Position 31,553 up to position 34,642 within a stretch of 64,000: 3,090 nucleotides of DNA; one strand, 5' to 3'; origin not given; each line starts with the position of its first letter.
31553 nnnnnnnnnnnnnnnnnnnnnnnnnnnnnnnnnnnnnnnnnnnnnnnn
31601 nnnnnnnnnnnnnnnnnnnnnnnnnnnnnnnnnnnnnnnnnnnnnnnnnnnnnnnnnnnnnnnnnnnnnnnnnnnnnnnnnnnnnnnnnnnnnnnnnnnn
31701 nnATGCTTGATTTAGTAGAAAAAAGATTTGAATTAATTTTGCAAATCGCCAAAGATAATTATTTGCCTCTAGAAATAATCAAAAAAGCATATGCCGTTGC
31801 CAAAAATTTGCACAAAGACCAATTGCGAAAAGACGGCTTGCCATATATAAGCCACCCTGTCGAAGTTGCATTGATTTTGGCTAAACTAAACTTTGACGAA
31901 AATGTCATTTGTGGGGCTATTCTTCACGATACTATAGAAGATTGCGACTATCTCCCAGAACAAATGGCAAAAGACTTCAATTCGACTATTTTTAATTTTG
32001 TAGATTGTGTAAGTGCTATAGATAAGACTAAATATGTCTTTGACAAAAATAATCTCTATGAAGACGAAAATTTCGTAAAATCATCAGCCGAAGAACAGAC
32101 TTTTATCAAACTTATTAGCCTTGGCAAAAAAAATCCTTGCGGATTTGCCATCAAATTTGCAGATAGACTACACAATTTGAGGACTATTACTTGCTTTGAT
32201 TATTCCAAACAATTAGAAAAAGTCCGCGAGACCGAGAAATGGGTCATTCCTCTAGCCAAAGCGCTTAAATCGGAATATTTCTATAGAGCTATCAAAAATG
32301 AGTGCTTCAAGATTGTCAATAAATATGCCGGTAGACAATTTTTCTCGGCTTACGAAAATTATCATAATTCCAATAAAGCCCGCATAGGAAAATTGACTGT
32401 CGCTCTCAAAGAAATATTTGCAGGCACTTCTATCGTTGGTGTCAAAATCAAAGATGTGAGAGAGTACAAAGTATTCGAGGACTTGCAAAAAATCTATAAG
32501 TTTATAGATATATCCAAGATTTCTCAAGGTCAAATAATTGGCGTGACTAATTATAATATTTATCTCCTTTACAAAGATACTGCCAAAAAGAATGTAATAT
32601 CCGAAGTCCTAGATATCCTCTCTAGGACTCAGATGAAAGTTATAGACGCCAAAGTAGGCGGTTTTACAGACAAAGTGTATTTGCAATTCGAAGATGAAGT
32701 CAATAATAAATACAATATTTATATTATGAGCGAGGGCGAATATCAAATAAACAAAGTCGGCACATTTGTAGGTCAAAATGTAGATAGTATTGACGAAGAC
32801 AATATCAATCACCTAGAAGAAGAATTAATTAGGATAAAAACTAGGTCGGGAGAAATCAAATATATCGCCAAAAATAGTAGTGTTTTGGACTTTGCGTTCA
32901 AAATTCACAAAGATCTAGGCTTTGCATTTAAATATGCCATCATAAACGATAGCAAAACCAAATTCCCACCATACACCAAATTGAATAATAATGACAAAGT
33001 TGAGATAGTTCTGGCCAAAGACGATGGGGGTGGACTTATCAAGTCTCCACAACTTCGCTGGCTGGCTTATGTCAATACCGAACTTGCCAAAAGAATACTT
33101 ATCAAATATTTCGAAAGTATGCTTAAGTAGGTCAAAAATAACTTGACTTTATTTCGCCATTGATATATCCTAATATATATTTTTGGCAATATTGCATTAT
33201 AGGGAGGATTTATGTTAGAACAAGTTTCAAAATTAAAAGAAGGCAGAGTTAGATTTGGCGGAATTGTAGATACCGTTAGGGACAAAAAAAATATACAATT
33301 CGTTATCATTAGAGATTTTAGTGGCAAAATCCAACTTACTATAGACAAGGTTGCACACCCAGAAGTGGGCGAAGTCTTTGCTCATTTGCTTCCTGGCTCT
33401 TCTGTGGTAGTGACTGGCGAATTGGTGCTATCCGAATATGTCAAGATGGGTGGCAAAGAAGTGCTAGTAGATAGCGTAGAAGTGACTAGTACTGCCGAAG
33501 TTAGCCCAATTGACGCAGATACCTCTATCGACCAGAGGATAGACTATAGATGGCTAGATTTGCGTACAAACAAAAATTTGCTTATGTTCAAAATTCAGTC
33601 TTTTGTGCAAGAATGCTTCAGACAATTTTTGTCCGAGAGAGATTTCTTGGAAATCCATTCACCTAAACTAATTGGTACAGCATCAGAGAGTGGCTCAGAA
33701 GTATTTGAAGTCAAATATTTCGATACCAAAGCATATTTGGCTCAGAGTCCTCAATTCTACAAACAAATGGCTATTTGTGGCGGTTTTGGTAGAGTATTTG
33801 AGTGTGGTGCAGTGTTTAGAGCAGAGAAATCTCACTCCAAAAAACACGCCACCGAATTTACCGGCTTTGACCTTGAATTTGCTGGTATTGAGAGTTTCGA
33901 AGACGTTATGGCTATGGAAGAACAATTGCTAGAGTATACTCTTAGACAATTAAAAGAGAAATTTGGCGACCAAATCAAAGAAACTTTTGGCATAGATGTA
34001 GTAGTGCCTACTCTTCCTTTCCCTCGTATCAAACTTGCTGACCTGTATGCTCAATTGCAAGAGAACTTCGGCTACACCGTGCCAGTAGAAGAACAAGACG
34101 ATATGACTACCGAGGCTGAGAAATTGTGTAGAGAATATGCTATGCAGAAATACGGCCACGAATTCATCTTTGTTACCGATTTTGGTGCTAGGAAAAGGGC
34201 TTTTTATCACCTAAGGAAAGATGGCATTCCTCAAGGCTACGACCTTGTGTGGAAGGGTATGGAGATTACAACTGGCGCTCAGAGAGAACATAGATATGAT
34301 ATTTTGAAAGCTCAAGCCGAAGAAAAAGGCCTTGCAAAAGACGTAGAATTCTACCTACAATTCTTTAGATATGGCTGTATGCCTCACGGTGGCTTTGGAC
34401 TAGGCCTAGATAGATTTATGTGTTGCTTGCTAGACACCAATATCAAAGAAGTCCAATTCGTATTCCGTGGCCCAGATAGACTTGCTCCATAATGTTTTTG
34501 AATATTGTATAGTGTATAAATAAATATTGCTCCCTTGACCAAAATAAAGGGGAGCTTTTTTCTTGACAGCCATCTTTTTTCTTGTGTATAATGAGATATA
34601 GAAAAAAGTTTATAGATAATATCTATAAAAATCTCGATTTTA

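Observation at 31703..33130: Truncated long-RSH: intact HD hydrolase, degenerate synthetase region, ends right after TGS (best candidate for an undescribed system)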

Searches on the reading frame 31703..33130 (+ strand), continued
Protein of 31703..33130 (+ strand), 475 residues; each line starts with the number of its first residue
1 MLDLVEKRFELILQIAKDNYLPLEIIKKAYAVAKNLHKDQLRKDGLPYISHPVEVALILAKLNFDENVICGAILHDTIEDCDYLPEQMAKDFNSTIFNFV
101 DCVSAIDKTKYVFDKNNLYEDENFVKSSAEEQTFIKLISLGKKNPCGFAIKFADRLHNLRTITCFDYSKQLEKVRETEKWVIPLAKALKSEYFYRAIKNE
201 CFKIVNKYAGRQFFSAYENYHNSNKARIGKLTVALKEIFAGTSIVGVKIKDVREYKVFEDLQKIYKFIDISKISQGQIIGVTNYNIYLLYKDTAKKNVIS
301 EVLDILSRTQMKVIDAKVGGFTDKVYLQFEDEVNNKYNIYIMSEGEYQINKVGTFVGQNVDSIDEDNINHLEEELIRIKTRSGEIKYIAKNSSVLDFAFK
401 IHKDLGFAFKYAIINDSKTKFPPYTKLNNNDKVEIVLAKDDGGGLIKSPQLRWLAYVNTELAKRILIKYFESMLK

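Call 75: search_dna_similar(query=window:31703-33127:+, collection=phages, mode=protein, max_rows=12)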
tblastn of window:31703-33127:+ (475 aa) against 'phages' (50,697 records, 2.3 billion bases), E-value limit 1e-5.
Records with a match: 54; places in all: 54; records where one place covers at least 80% of the query: 1.
Best place of each record, by identity: <60% 54.
By first word of the organism name: Bacteriophage 19; Erwinia 8; Dickeya 6; Salmonella 3; Listeria 3; Agrobacterium 3; Rhizobium 3; Campylobacter 2; Acinetobacter 2; uncultured 2; and 3 more.
By host as written in the record: - 23; Erwinia amylovora 4; Dickeya solani MK10 4; Listeria monocytogenes 3; Rhizogenic Agrobacterium biovar 1 ST15.13/095 3; Campylobacter jejuni 2; Homo sapiens 2; Erwinia amylovora 1/79 2; and 9 more.
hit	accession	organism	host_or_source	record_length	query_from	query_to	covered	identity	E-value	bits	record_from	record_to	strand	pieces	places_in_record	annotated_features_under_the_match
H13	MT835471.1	Bacteriophage sp.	human fecal samples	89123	23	444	89%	23.6%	5e-18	94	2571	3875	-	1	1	record has no annotation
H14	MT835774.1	Bacteriophage sp.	human fecal samples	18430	23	265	51%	27.8%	5e-18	93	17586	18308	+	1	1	record has no annotation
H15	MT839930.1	Bacteriophage sp.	human fecal samples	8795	10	188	38%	36.8%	7e-21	102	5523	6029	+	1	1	record has no annotation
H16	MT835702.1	Bacteriophage sp.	human fecal samples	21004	23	188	35%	39.2%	5e-22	105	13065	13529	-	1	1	record has no annotation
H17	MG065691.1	Campylobacter phage A11a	Campylobacter jejuni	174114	9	188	38%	36.1%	2e-20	101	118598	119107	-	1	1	record has no annotation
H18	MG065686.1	Campylobacter phage A18a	Campylobacter jejuni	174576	9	188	38%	36.1%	2e-20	101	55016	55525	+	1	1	record has no annotation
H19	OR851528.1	Salmonella phage S.Kent 1-2-1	Salmonella enterica subsp. enterica ...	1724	9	188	38%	36.1%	7e-21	100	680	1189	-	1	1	record has no annotation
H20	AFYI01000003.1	Salmonella enterica subsp. enterica serovar Infantis str. ...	Homo sapiens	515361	9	188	38%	36.1%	2e-20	100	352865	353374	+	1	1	guanosine 3',5'-bis(diphosphate) 3'-pyrophosphohydrolase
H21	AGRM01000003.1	Salmonella enterica subsp. houtenae str. ATCC BAA-1581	Homo sapiens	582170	9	188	38%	36.1%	2e-20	100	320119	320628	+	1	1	guanosine 3',5'-bis(diphosphate) 3'-pyrophosphohydrolase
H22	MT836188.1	Bacteriophage sp.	human fecal samples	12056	4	203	42%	32.0%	6e-17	90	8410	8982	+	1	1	record has no annotation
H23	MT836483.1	Bacteriophage sp.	human fecal samples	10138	12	188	37%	36.2%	4e-23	109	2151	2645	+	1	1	record has no annotation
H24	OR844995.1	Staphylococcus phage SA 1306 Kay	Staphylococcus aureus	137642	15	188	37%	36.4%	5e-21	102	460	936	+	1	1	record has no annotation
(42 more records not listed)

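Call 76: get_annotated_region(hit=H3, flank=3000)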
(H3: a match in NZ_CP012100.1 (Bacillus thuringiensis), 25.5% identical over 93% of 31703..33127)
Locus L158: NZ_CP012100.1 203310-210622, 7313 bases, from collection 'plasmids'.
description: Bacillus thuringiensis strain HS18-1 plasmid pHS18-1, complete sequence
organism: Bacillus thuringiensis (NCBI taxid 1428)
taxonomy: Bacteria; Bacillota; Bacilli; Bacillales; Bacillaceae; Bacillus; Bacillus thuringiensis
host: -; source: whole organism,soil sample; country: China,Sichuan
typing (MOB-suite, as given by PLSDB): non-mobilizable; replicon rep_cluster_164,rep_cluster_1751
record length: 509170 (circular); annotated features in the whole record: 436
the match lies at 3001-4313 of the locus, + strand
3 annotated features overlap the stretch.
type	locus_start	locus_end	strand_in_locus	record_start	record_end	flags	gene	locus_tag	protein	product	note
CDS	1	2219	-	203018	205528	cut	-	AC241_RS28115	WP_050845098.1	PBP1A family penicillin-binding protein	-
CDS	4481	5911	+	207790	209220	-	-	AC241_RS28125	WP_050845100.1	IS4 family transposase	-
CDS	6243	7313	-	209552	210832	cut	-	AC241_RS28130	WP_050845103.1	purine/pyrimidine permease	GO:0055085 - transmembrane transport [Evidence IEA]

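Call 79: search_protein_families(library=phrogs, proteins=[window:31703-33130:+], max_evalue=0.01)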
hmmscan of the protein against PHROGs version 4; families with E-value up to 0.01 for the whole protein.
window:31703-33130:+ (475 aa): 4 families
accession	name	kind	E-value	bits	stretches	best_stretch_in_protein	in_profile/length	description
phrog_990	-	other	2.8e-24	87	1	25-222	154-342/374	metal-dependent phosphohydrolase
phrog_15275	-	unknown function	7.9e-16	59.4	1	29-205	33-194/223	-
phrog_30929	-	unknown function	2.5e-07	31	1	22-83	234-294/413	-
phrog_32047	-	other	3.7e-06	27.4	1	26-104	26-106/301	phosphohydrolase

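Call 81: find_encoding_contigs(protein=P0242, flank=10000, max_places=3)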
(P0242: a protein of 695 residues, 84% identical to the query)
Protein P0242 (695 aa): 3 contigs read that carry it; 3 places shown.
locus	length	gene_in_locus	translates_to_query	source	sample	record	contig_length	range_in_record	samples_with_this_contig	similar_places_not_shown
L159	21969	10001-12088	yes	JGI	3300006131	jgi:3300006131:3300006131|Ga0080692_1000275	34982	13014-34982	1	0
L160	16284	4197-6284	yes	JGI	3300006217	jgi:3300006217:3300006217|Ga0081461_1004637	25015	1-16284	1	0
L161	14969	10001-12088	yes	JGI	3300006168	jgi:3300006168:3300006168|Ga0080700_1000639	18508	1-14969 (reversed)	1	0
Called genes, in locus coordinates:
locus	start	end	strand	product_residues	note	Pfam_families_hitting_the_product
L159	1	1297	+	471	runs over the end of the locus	PF01425:Amidase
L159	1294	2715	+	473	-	PF02934:GatB_N, PF02637:GatB_Yqey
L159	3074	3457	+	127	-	PF00589:Phage_integrase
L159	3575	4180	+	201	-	-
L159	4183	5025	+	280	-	PF02481:DNA_processg_A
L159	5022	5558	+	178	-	PF03031:NIF (faint), PF13419:HAD_2 (weak)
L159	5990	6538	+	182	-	-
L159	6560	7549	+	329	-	-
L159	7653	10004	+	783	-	PF01368:DHH, PF02272:DHHA1, PF17768:RecJ_OB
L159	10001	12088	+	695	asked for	PF13328:HD_4, PF04607:RelA_SpoT, PF02824:TGS, PF19296:RelA_AH, PF28438:RelA_RIS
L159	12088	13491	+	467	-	PF04055:Radical_SAM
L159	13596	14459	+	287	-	-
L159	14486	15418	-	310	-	PF01145:Band_7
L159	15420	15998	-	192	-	PF01957:NfeD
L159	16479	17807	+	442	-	-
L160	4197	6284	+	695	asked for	PF13328:HD_4, PF04607:RelA_SpoT, PF02824:TGS, PF19296:RelA_AH, PF28438:RelA_RIS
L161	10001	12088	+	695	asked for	PF13328:HD_4, PF04607:RelA_SpoT, PF02824:TGS, PF19296:RelA_AH, PF28438:RelA_RIS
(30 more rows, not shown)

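Call 83: find_encoding_contigs(protein=P0494, flank=4000, max_places=3)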
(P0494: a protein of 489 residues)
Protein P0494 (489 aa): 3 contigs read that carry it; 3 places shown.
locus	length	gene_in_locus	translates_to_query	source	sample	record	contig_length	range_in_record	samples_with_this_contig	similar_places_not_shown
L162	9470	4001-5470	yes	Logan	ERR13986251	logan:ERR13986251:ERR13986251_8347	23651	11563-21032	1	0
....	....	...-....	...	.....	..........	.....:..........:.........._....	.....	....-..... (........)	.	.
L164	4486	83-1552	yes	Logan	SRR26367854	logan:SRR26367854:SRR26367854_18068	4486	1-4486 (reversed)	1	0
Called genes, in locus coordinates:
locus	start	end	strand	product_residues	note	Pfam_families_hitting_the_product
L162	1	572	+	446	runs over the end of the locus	PF01053:Cys_Met_Meta_PP, PF00155:Aminotran_1_2 (weak), PF01041:DegT_DnrJ_EryC1, PF00266:Aminotran_5 (weak)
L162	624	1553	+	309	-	PF00291:PALP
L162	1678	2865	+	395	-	PF00266:Aminotran_5, PF01212:Beta_elim_lyase (weak), PF01041:DegT_DnrJ_EryC1 (weak)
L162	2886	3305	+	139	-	PF01592:NifU_N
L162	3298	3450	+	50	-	-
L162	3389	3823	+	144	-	PF02082:Rrf2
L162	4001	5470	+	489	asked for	PF13328:HD_4, PF01966:HD, PF04607:RelA_SpoT, PF02824:TGS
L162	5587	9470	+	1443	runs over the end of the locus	PF04464:Glyphos_transf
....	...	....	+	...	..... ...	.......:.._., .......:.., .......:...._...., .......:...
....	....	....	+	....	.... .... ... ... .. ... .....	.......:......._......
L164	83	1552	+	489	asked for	PF13328:HD_4, PF01966:HD, PF04607:RelA_SpoT, PF02824:TGS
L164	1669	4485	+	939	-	?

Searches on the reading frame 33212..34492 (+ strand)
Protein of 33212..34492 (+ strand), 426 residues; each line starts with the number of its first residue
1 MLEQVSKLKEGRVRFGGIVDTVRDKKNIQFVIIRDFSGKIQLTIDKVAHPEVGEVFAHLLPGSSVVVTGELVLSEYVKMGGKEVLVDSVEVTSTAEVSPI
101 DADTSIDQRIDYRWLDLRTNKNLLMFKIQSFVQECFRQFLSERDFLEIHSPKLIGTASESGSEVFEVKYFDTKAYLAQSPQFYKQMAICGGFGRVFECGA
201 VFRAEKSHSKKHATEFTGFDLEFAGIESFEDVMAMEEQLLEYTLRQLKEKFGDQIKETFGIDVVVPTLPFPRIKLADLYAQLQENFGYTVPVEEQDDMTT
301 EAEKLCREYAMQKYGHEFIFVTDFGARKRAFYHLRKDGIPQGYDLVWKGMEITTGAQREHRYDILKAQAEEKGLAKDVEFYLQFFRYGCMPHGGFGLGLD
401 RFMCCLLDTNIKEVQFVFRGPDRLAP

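Call 3: search_protein_families(library=pfam, proteins=[window:33212-34492:+], max_evalue=1)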
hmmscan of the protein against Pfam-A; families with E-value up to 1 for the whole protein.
window:33212-34492:+ (426 aa): 3 families
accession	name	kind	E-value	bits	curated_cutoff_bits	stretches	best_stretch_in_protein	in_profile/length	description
PF00152.25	tRNA-synt_2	-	3.1e-69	233.8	25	1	107-415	3-302/308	tRNA synthetases class II (D, K and N)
PF01336.31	tRNA_anti-codon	-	9.5e-12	45.1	27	1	13-91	1-74/75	OB-fold nucleic acid binding domain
PF21704.3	POLH-Rev1_HhH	-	0.16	12.6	27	1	244-279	6-41/56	DNApol eta/Rev1, HhH motif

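Call 4: search_protein_families(library=ncbifam, proteins=[window:33212-34492:+], max_evalue=1)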
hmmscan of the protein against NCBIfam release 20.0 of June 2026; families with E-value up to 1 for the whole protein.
window:33212-34492:+ (426 aa): 19 families
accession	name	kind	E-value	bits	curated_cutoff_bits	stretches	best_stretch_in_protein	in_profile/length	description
NF003483.0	PRK05159.1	equivalog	3.4e-120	401.9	353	1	7-426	14-438/438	aspartate--tRNA(Asn) ligase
TIGR00458.1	aspS_nondisc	equivalog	1.1e-91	307.9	368.4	1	12-426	14-428/428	aspartate--tRNA(Asn) ligase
NF003037.0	PRK03932.1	equivalog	2.4e-64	218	414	1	8-414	14-439/451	asparagine--tRNA ligase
TIGR00457.1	asnS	equivalog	7.6e-60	203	342.6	1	2-422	8-451/455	asparagine--tRNA ligase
NF001750.0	PRK00476.1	equivalog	3.3e-47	161.1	443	2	10-250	18-268/590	aspartate--tRNA ligase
TIGR00459.1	aspS_bact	equivalog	5.4e-42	143.9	373.85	2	12-291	18-286/586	aspartate--tRNA ligase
TIGR00499.1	lysS_bact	equivalog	6.3e-35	120.7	427.6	2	7-303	50-346/496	lysine--tRNA ligase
NF001756.1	PRK00484.1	subfamily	3e-33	115.2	468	1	9-414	50-479/488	lysine--tRNA ligase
NF005052.0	PRK06462.1-1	equivalog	1.1e-26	93.8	368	1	104-405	27-330/353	asparagine synthetase A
NF005054.0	PRK06462.1-4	equivalog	3.2e-26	92.1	309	1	110-419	9-310/318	asparagine synthetase A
NF009460.0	PRK12820.1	equivalog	4.3e-26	91.2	1379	2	12-228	37-276/723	bifunctional aspartyl-tRNA synthetase/aspartyl/glutamyl-tRNA amidotransferase subunit C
NF002821.0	PRK02983.1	equivalog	1.7e-25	89.2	742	2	5-219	654-872/1102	bifunctional lysylphosphatidylglycerol synthetase/lysine--tRNA ligase LysX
NF009101.0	PRK12445.1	subfamily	6.8e-18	64.5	1026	1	19-274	74-328/505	lysine--tRNA ligase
TIGR00462.1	genX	equivalog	1.1e-15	57.9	286.9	1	134-415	9-302/304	EF-P lysine aminoacylase EpmA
NF005055.0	PRK06462.1-5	equivalog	4.6e-12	45.7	389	1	150-423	64-337/341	asparagine synthetase A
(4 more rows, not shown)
